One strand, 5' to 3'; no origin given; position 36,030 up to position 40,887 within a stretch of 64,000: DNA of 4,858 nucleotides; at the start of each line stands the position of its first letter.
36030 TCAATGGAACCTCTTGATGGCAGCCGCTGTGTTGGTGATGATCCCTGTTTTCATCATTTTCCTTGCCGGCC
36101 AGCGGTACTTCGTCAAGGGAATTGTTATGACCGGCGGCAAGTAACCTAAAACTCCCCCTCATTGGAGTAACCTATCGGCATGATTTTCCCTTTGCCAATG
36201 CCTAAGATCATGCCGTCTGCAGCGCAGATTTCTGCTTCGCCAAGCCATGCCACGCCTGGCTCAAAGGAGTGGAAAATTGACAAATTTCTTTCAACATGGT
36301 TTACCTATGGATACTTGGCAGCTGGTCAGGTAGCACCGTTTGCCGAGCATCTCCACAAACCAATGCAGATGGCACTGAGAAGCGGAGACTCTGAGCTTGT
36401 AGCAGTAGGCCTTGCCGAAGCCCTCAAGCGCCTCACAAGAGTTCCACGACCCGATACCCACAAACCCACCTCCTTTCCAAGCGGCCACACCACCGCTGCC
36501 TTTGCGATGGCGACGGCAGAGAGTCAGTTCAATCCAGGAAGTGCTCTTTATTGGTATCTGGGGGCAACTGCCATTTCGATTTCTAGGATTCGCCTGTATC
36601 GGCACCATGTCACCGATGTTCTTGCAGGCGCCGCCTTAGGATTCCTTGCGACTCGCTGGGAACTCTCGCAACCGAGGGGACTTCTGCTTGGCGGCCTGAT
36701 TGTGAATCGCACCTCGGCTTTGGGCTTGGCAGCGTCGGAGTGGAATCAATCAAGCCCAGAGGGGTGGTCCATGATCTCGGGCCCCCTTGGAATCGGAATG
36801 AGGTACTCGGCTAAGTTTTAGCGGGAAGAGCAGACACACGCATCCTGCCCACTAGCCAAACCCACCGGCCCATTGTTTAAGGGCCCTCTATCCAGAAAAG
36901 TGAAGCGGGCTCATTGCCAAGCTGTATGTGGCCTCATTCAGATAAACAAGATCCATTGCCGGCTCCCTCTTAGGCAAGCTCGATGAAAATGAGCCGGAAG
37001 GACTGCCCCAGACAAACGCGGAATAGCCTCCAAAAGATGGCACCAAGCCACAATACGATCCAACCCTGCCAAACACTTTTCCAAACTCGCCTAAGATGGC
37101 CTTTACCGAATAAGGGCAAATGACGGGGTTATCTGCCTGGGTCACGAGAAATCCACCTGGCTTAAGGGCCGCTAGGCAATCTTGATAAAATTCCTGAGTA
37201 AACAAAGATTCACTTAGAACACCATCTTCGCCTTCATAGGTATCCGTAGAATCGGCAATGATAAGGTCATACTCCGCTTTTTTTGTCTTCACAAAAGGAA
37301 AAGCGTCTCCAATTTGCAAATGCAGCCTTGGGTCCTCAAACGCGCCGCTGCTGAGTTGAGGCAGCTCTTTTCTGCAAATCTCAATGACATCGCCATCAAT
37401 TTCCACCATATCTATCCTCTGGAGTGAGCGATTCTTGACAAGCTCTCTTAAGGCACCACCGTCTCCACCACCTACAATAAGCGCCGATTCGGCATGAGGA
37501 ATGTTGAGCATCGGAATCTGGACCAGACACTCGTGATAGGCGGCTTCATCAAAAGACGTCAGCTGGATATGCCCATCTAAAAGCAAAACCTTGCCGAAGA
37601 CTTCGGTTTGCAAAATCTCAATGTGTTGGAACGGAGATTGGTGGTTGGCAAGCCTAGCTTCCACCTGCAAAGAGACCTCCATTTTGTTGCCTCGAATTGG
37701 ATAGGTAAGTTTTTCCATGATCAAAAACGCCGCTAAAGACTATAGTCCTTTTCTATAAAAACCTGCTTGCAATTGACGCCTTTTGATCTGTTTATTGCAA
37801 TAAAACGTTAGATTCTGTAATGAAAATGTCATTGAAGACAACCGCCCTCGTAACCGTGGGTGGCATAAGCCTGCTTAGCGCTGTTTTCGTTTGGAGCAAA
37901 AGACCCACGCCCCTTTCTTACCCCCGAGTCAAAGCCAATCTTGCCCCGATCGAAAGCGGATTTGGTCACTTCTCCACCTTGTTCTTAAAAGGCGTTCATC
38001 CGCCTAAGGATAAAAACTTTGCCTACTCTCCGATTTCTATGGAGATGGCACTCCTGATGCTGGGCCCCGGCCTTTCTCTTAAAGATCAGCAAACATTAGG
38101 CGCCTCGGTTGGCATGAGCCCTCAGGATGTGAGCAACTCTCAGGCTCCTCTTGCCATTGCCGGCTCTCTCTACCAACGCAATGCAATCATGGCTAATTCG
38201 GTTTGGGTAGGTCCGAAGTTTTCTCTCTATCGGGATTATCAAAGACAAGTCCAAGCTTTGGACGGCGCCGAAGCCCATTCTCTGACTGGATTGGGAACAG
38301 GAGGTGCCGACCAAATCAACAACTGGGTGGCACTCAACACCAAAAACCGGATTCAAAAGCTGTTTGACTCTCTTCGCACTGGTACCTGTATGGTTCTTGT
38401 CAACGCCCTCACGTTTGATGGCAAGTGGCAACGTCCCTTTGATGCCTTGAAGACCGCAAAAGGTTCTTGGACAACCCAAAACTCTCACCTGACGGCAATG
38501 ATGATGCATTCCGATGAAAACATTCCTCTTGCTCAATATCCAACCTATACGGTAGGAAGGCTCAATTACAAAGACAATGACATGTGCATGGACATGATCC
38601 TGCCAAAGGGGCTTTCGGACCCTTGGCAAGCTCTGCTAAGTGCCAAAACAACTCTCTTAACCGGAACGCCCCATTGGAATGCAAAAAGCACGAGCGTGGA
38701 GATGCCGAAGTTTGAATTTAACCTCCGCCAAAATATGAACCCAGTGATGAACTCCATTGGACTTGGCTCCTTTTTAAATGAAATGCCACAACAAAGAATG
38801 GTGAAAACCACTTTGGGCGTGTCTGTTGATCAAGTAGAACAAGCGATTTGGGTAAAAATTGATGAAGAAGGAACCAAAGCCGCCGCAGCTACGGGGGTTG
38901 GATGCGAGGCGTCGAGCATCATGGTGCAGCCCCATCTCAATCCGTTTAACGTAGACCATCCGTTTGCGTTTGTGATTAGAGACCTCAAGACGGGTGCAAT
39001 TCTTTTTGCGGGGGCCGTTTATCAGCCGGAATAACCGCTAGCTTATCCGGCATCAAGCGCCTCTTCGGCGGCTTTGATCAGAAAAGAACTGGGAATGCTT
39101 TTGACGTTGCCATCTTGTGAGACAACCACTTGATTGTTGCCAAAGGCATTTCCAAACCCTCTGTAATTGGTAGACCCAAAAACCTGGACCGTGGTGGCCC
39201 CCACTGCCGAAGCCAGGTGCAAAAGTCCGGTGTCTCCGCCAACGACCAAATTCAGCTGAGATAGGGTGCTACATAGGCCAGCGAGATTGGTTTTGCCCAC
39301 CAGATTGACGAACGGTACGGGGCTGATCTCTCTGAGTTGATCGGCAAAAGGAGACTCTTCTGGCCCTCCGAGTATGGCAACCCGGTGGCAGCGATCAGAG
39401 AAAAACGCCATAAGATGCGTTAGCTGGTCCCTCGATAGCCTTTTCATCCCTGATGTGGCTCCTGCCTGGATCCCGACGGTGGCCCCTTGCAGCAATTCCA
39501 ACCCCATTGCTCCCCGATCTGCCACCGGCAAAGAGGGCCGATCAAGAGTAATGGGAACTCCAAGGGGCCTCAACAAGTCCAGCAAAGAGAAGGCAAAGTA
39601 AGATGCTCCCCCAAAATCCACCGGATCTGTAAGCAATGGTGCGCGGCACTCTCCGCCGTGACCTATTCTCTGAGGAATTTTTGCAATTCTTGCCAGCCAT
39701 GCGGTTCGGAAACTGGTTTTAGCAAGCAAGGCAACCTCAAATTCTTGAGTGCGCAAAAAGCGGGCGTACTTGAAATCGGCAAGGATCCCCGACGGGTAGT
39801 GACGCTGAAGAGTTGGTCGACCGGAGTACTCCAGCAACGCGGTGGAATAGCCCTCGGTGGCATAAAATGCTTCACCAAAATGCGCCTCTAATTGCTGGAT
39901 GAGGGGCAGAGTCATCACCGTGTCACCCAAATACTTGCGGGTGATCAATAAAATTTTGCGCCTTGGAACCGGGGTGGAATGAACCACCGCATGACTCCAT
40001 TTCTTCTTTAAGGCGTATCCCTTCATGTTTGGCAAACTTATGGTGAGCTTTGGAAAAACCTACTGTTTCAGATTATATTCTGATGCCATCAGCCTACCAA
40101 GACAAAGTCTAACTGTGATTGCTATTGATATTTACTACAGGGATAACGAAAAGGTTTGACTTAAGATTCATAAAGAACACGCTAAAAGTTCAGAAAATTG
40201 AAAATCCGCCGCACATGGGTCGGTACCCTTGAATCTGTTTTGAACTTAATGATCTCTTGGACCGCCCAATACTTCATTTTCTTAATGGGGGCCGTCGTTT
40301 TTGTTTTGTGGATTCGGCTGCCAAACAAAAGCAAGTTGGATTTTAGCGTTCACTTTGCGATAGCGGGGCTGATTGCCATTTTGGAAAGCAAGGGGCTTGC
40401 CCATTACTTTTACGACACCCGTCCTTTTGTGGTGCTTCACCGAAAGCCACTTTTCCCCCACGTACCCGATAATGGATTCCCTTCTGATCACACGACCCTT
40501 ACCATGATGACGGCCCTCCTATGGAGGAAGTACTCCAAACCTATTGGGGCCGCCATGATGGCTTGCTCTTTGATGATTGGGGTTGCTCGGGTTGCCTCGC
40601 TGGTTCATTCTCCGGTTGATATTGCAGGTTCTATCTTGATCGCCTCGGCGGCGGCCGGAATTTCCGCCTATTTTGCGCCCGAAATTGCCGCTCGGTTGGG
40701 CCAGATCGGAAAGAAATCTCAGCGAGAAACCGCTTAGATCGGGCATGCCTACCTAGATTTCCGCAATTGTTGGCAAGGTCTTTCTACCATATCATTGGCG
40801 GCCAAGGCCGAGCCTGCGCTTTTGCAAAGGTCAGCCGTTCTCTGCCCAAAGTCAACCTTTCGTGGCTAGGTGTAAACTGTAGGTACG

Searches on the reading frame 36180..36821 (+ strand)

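Call 49: search_protein_families(library=pfam, proteins=[window:36180-36821:+], max_evalue=0.00001)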
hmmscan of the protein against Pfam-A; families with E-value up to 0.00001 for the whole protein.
window:36180-36821:+ (213 aa): 1 family
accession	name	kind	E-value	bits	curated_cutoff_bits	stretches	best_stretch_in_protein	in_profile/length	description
PF01569.27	PAP2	-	1.2e-15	57.8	27.2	1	89-162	26-122/130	PAP2 superfamily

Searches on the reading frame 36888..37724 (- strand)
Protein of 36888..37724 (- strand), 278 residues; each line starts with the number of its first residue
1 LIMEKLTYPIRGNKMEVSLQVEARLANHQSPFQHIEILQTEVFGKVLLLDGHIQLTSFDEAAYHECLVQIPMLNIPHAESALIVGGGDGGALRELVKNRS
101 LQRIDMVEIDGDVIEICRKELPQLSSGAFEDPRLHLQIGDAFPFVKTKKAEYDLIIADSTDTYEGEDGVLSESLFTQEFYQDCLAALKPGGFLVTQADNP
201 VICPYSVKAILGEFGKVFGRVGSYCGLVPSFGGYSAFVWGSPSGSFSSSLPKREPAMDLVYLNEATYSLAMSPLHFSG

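Call 49: search_protein_families(library=pfam, proteins=[window:36888-37724:-], max_evalue=0.00001)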
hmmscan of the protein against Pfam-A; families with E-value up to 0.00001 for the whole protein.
window:36888-37724:- (278 aa): 2 families
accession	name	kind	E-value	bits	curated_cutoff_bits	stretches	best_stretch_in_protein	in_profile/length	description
PF01564.23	Spermine_synth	-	1.2e-45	155.8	22.9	1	60-235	1-170/186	Spermine/spermidine synthase domain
PF17284.7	Spermine_synt_N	-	1.7e-12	47.4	22.1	1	14-56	10-52/53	Spermidine synthase tetramerisation domain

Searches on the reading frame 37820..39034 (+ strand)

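Call 50: search_protein_families(library=pfam, proteins=[window:37820-39034:+], max_evalue=0.00001)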
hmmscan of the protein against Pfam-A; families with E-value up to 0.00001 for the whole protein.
window:37820-39034:+ (404 aa): 1 family
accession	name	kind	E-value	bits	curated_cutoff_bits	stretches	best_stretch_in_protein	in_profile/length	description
PF00079.25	Serpin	-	9.5e-63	213.1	27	1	51-403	6-370/370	Serpin (serine protease inhibitor)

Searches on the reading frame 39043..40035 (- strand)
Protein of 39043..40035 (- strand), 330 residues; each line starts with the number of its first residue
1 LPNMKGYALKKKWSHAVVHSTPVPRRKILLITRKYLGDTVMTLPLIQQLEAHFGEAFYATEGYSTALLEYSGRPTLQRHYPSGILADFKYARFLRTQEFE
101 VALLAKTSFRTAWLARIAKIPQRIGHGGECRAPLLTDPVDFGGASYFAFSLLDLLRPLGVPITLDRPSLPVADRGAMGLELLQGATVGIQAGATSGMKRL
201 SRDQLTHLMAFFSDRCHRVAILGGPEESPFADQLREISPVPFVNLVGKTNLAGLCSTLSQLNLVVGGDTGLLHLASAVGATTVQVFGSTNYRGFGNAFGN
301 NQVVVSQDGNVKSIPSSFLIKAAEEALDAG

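Call 50: search_protein_families(library=pfam, proteins=[window:39043-40035:-], max_evalue=0.00001)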
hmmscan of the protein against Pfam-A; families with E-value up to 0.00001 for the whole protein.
window:39043-40035:- (330 aa): 1 family
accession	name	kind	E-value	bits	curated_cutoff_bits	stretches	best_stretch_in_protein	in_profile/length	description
PF01075.23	Glyco_transf_9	-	3.5e-25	89.2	22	1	89-308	3-230/247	Glycosyltransferase family 9 (heptosyltransferase)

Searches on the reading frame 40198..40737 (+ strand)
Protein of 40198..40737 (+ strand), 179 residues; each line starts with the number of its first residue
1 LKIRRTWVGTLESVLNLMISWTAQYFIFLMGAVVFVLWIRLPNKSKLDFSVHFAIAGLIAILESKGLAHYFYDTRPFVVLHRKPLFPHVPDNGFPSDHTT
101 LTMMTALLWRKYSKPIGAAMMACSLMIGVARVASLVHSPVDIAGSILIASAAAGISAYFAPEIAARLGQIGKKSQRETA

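Call 85: search_protein_families(library=pfam, proteins=[window:40198-40737:+], max_evalue=0.0001)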
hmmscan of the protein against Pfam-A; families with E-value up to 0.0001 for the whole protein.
window:40198-40737:+ (179 aa): 1 family
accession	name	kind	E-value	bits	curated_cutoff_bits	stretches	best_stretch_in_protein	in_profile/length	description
PF01569.27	PAP2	-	7.5e-11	42.3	27.2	1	54-160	10-125/130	PAP2 superfamily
